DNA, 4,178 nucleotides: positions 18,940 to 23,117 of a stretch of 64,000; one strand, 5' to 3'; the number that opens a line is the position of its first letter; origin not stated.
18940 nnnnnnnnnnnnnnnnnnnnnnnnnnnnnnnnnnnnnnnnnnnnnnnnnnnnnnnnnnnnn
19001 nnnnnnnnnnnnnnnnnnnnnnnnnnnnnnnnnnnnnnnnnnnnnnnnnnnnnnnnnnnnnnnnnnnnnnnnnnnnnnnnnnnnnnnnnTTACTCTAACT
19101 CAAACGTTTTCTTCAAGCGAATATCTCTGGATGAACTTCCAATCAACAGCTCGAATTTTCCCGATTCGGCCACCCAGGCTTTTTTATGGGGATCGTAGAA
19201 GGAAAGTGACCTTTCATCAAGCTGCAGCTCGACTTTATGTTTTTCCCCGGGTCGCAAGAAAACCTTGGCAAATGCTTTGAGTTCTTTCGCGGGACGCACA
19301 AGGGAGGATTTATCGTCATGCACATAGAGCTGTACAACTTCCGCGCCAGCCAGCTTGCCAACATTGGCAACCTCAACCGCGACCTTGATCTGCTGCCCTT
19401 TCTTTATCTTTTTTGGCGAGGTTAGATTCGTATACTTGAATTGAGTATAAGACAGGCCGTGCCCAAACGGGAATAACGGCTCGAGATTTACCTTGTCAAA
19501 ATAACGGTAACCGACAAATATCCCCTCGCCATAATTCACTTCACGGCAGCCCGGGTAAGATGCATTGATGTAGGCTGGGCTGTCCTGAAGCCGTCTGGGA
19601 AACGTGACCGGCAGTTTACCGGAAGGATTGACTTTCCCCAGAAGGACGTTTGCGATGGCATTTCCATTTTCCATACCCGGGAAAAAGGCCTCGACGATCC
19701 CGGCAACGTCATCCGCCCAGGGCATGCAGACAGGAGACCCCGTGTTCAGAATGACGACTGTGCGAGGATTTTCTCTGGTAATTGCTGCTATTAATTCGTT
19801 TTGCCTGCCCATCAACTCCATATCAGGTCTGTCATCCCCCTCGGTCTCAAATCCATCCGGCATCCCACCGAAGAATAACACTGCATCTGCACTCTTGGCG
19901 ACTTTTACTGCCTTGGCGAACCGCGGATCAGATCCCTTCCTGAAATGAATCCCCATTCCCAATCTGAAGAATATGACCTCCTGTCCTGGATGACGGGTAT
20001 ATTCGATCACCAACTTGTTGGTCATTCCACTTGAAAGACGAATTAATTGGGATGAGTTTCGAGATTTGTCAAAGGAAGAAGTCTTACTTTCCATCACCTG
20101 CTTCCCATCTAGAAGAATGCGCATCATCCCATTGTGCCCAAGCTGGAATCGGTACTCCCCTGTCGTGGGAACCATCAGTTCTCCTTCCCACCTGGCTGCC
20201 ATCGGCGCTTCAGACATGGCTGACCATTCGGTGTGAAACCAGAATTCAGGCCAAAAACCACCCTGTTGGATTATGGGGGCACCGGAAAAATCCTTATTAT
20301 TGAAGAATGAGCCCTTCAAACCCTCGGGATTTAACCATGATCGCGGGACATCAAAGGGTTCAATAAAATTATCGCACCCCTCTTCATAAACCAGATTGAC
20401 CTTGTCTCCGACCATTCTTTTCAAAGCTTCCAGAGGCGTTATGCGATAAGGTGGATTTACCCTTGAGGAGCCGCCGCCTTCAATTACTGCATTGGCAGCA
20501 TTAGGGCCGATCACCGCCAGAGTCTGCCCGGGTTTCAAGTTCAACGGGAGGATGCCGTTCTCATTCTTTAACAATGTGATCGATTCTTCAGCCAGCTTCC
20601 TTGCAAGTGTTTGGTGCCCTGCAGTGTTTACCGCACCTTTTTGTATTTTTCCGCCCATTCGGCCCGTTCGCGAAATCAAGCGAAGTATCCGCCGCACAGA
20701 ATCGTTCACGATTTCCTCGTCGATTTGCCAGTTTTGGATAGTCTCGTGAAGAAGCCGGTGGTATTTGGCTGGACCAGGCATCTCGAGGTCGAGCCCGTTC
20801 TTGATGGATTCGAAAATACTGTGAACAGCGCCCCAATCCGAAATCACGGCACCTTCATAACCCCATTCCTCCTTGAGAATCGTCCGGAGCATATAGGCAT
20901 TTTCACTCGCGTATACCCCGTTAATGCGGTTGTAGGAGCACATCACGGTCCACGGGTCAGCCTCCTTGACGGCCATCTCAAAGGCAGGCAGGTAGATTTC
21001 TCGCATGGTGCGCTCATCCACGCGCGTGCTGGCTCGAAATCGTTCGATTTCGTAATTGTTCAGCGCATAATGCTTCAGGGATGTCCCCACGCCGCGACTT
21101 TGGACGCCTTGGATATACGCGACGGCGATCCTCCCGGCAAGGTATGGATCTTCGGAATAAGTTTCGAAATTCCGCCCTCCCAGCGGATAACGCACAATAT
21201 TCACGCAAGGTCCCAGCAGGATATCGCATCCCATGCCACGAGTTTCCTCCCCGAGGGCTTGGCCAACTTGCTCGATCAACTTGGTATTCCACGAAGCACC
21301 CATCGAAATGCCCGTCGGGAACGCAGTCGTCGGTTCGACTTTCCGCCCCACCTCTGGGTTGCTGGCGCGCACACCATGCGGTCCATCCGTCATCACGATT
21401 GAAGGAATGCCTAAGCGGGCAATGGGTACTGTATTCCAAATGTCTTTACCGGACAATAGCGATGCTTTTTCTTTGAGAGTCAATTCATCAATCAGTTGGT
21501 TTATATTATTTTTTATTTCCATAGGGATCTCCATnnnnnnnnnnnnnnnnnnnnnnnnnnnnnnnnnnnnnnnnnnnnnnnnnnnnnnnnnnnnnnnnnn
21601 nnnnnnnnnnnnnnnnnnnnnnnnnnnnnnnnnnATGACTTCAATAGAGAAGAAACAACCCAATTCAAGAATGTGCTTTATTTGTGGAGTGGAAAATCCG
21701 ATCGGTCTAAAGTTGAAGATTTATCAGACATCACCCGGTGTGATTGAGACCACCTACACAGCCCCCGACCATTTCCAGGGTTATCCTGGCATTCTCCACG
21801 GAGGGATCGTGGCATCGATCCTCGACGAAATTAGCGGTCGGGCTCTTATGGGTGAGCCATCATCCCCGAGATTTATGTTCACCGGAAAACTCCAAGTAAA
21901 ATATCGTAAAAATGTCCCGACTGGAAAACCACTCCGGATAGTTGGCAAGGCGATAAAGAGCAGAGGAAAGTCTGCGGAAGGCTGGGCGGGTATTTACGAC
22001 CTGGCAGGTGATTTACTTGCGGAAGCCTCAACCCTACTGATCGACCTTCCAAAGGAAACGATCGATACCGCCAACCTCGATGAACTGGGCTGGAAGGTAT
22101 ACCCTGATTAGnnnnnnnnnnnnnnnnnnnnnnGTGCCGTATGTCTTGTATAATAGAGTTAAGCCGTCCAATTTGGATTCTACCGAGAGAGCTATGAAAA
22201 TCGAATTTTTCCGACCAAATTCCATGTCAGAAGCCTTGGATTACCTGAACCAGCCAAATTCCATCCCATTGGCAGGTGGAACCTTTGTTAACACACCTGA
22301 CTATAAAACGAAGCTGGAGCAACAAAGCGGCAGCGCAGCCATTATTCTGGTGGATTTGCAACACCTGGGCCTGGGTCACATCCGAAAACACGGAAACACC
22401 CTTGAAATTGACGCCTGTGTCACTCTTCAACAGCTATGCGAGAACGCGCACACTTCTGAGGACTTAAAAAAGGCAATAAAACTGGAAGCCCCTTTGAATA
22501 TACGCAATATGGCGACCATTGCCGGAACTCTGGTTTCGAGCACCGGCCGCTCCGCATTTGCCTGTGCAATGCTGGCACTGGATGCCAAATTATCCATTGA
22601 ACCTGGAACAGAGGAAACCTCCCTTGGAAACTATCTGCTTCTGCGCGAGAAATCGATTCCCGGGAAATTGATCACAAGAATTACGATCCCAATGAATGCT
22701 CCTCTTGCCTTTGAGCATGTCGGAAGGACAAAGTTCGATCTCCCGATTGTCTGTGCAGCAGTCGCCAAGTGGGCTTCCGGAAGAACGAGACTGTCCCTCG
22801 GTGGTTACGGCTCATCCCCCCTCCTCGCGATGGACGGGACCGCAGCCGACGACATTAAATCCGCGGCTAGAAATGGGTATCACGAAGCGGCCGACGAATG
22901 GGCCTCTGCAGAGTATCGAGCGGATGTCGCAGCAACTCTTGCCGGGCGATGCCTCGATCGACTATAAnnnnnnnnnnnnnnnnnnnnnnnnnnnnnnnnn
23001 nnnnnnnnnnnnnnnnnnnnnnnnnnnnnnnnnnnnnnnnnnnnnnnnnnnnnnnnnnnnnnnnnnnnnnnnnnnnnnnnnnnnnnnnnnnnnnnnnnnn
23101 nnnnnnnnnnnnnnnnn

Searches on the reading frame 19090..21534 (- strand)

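Call 4: search_protein_families(library=pfam, proteins=[window:19090-21534:-])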
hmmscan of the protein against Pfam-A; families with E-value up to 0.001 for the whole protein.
window:19090-21534:- (814 aa): 4 families
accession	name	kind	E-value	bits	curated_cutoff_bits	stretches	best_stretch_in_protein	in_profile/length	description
PF01915.27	Glyco_hydro_3_C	-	8.2e-59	199.4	31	1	319-696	1-200/200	Glycosyl hydrolase family 3 C-terminal domain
PF00933.27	Glyco_hydro_3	-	4.7e-41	141.7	27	1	36-286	56-316/316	Glycosyl hydrolase family 3 N terminal domain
PF14310.12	Fn3-like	-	2.2e-27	95.4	25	1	732-802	1-71/71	Fibronectin type III-like domain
PF07691.17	PA14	-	7.3e-10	39.3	24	1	405-518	4-124/147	PA14 domain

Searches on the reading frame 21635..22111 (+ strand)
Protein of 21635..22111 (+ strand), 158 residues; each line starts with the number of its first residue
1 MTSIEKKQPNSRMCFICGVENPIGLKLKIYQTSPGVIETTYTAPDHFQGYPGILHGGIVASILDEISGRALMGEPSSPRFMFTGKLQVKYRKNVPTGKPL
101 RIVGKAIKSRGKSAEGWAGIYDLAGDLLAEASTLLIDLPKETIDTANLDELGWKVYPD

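Call 4: search_protein_families(library=pfam, proteins=[window:21635-22111:+])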
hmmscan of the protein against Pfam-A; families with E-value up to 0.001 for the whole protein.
window:21635-22111:+ (158 aa): 1 family
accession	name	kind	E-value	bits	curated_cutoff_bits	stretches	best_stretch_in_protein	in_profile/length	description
PF03061.28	4HBT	-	1.9e-07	31.7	20.6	1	52-122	2-72/79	Thioesterase superfamily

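Call 45: search_protein_families(library=ncbifam, proteins=[window:21635-22108:+])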
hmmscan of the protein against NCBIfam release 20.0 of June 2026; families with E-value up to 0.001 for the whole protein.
window:21635-22108:+ (158 aa): 0 families

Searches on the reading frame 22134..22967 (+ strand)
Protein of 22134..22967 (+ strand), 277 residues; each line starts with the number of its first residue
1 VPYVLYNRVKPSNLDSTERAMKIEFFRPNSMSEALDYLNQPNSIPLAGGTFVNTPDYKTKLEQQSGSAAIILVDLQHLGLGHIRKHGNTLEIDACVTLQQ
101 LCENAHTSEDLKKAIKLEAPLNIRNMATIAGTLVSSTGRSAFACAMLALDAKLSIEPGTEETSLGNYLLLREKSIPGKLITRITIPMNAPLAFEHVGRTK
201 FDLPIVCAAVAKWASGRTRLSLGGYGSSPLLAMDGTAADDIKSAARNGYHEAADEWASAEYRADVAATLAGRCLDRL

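Call 4: search_protein_families(library=pfam, proteins=[window:22134-22967:+])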
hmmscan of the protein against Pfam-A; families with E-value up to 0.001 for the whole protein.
window:22134-22967:+ (277 aa): 1 family
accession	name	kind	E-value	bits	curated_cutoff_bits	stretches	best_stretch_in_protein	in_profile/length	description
PF00941.27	FAD_binding_5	-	1.1e-22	81.1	27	1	22-187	2-169/170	FAD binding domain in molybdopterin dehydrogenase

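Call 45: search_protein_families(library=ncbifam, proteins=[window:22194-22964:+])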
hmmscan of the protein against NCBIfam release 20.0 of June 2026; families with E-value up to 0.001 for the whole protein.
window:22194-22964:+ (257 aa): 7 families
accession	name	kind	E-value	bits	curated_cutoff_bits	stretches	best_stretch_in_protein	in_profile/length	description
TIGR03312.1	Se_sel_red_FAD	hypoth_equivalog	7e-19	68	241.5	1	4-216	3-205/257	molybdopterin-dependent oxidoreductase FAD-binding subunit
NF041019.1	glyceraldDH_beta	equivalog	5e-16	58.7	350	1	2-255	5-278/280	glyceraldehyde dehydrogenase subunit beta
TIGR02963.1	xanthine_xdhA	equivalog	5.4e-11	41.8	467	1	8-249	198-460/468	xanthine dehydrogenase small subunit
NF043083.1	XdhB_XDHase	equivalog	8.5e-09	34.9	310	1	5-140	7-142/289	xanthine dehydrogenase subunit XdhB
NF007427.0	PRK09971.1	equivalog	9.3e-08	31.6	287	1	5-137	7-139/292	xanthine dehydrogenase FAD-binding subunit XdhB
TIGR03195.1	4hydrxCoA_B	equivalog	1.5e-07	30.8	404.55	1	3-117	5-118/321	4-hydroxybenzoyl-CoA reductase subunit beta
TIGR03199.1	pucC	equivalog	2.7e-06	26.9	306.05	1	8-181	1-176/264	xanthine dehydrogenase subunit C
